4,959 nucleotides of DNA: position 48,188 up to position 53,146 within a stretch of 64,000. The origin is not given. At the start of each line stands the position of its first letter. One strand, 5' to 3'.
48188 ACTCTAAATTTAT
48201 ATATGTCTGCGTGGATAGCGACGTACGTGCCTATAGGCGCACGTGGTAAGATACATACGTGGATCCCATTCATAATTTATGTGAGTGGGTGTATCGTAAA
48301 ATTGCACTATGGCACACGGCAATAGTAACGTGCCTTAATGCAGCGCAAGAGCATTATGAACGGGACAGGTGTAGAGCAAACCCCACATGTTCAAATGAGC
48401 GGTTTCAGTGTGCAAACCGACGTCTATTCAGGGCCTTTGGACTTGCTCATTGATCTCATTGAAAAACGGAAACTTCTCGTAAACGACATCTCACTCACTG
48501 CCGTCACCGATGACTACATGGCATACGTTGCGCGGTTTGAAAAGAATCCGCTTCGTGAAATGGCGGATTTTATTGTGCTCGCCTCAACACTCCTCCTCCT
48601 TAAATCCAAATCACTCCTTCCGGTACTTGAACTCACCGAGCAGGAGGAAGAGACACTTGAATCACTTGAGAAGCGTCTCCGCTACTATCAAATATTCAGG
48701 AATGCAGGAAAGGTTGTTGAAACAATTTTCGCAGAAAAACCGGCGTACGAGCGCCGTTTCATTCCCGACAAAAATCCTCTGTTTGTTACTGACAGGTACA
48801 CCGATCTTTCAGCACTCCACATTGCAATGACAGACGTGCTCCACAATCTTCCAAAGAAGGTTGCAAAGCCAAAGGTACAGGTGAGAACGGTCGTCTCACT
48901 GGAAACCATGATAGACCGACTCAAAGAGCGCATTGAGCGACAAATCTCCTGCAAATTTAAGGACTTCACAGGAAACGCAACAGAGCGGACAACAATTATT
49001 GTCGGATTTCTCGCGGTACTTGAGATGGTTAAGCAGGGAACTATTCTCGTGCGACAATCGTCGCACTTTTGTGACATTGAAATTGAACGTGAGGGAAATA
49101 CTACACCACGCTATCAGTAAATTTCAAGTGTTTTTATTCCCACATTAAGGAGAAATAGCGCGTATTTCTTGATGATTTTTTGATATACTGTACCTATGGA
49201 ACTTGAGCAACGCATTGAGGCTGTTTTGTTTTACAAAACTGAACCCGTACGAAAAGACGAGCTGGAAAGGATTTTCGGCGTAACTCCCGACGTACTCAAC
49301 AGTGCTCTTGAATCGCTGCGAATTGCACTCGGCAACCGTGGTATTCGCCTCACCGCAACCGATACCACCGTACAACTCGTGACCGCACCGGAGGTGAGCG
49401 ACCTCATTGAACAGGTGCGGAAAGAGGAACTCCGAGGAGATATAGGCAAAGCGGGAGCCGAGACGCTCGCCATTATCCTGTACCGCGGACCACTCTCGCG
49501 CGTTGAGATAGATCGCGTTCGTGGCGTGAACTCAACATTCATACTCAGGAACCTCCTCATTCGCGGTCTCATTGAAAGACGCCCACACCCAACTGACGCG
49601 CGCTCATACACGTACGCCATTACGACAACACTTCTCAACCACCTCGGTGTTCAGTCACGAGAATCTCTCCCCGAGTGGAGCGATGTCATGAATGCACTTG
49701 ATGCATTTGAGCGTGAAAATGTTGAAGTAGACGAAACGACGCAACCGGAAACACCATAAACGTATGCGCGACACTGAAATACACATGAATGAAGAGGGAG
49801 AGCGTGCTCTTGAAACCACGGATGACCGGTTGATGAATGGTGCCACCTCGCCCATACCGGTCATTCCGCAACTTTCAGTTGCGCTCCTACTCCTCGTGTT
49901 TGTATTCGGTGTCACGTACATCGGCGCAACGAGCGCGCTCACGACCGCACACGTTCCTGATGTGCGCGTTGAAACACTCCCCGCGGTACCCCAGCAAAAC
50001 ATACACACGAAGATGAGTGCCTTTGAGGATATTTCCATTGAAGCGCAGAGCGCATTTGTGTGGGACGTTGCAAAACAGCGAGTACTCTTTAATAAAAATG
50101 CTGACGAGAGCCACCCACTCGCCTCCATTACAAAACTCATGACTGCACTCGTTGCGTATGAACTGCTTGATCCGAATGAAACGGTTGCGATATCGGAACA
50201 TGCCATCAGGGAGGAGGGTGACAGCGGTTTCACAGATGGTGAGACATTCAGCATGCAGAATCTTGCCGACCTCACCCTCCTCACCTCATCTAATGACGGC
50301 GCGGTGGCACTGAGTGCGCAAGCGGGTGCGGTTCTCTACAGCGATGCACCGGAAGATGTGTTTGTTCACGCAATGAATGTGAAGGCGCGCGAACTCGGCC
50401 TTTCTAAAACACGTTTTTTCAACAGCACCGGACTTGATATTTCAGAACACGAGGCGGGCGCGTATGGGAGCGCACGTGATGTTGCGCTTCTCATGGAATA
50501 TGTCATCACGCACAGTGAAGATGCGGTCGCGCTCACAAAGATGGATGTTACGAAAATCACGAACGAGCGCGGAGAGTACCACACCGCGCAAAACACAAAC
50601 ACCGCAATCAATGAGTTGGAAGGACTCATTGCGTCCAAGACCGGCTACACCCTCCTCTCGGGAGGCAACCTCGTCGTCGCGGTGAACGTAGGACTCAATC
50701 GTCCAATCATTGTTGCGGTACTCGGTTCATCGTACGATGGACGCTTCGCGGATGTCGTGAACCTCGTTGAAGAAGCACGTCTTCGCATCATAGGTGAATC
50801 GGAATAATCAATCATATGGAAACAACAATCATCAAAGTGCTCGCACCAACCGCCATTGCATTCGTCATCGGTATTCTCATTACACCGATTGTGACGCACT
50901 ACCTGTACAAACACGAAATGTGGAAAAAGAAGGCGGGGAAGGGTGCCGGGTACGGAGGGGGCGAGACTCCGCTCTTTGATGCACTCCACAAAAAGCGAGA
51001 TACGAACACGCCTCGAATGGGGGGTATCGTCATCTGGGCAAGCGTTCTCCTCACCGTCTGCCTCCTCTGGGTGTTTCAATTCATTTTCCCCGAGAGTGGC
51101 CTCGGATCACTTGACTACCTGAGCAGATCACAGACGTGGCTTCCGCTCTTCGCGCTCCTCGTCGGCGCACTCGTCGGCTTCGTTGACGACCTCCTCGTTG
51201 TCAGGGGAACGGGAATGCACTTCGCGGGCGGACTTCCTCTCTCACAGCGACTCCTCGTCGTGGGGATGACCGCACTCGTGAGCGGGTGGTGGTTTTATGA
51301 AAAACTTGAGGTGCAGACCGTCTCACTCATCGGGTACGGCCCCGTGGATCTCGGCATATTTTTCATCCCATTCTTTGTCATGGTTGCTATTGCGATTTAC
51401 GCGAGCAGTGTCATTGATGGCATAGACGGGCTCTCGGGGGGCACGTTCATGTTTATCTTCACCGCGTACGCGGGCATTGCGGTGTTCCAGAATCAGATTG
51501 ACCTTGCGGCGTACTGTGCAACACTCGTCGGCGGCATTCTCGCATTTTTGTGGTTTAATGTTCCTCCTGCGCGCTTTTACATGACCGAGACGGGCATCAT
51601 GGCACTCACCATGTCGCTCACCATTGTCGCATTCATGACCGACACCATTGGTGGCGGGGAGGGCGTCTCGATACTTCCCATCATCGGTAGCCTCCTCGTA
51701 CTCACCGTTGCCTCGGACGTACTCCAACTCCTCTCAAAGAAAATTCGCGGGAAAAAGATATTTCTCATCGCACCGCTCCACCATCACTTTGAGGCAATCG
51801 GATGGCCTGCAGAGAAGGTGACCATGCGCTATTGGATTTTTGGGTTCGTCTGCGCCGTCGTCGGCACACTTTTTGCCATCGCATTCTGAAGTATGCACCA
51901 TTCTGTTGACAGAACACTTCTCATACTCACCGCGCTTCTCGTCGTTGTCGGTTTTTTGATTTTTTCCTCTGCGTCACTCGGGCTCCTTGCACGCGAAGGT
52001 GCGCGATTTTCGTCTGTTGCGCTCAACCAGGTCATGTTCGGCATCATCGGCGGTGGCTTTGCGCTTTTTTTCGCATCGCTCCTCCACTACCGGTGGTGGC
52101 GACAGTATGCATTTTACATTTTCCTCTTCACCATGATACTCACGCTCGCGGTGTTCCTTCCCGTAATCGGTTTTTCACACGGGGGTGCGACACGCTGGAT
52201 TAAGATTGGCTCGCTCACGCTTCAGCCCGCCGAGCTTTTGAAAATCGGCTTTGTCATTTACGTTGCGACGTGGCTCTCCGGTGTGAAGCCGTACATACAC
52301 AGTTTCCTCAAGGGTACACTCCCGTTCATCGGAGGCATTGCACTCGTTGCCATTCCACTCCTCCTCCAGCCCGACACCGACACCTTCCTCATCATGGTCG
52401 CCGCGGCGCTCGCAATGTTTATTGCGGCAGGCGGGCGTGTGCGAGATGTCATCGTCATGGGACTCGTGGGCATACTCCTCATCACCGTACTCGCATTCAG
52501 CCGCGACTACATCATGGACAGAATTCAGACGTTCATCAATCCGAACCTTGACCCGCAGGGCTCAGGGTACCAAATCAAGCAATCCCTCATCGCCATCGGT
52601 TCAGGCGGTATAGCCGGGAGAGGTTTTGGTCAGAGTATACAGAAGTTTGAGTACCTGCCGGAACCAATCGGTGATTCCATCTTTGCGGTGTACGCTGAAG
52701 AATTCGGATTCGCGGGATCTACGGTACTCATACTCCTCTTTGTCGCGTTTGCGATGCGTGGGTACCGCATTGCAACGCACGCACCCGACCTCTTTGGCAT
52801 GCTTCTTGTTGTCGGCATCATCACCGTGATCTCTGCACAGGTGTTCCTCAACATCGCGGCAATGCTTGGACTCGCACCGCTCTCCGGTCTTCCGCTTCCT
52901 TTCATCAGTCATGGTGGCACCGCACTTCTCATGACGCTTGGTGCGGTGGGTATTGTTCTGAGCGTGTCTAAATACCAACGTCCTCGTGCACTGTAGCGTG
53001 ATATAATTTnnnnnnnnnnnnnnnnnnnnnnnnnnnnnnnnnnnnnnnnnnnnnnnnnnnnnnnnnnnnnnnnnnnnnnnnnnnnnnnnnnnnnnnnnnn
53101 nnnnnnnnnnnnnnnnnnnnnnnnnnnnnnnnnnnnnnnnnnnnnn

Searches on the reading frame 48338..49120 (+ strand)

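Call 48: search_protein_families(library=pfam, proteins=[window:48338-49120:+], max_evalue=0.00001)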
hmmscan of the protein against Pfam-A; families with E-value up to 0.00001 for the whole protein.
window:48338-49120:+ (260 aa): 1 family
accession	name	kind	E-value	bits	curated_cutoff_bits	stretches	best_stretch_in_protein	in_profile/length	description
PF02616.19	SMC_ScpA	-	8.4e-19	68.9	24.6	1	40-249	1-229/232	Segregation and condensation protein ScpA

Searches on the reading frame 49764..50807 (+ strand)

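Call 48: search_protein_families(library=pfam, proteins=[window:49764-50807:+], max_evalue=0.00001)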
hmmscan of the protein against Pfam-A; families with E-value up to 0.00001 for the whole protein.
window:49764-50807:+ (347 aa): 2 families
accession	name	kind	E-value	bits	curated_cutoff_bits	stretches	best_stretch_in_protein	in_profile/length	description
PF00768.25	Peptidase_S11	-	3.6e-38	131.8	27.6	1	89-322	8-237/239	D-alanyl-D-alanine carboxypeptidase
PF13354.11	Beta-lactamase2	-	4e-07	30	22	1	97-320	2-213/214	Beta-lactamase enzyme family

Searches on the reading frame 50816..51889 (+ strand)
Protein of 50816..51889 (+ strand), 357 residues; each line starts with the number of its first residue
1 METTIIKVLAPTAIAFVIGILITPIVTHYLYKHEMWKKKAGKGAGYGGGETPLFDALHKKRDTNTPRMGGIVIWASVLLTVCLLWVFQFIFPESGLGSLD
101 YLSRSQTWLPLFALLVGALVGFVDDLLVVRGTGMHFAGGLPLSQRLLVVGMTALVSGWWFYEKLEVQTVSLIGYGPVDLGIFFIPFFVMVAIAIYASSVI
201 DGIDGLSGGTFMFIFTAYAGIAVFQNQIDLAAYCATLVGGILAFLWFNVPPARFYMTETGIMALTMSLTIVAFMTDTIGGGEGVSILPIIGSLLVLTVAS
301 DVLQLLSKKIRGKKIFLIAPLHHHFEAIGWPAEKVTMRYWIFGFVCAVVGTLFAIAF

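Call 48: search_protein_families(library=pfam, proteins=[window:50816-51889:+], max_evalue=0.00001)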
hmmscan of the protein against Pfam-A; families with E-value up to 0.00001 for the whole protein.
window:50816-51889:+ (357 aa): 1 family
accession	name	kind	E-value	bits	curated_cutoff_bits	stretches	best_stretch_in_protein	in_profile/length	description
PF00953.26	Glycos_transf_4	-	1.9e-18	67.4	27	1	110-274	4-158/160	Glycosyl transferase family 4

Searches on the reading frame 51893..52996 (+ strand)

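Call 48: search_protein_families(library=pfam, proteins=[window:51893-52996:+], max_evalue=0.00001)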
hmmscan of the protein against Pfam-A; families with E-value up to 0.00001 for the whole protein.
window:51893-52996:+ (367 aa): 1 family
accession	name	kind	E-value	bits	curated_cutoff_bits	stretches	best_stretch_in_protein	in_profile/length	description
PF01098.24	FTSW_RODA_SPOVE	-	5.5e-91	305.6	26.4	1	9-363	4-355/356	Cell cycle protein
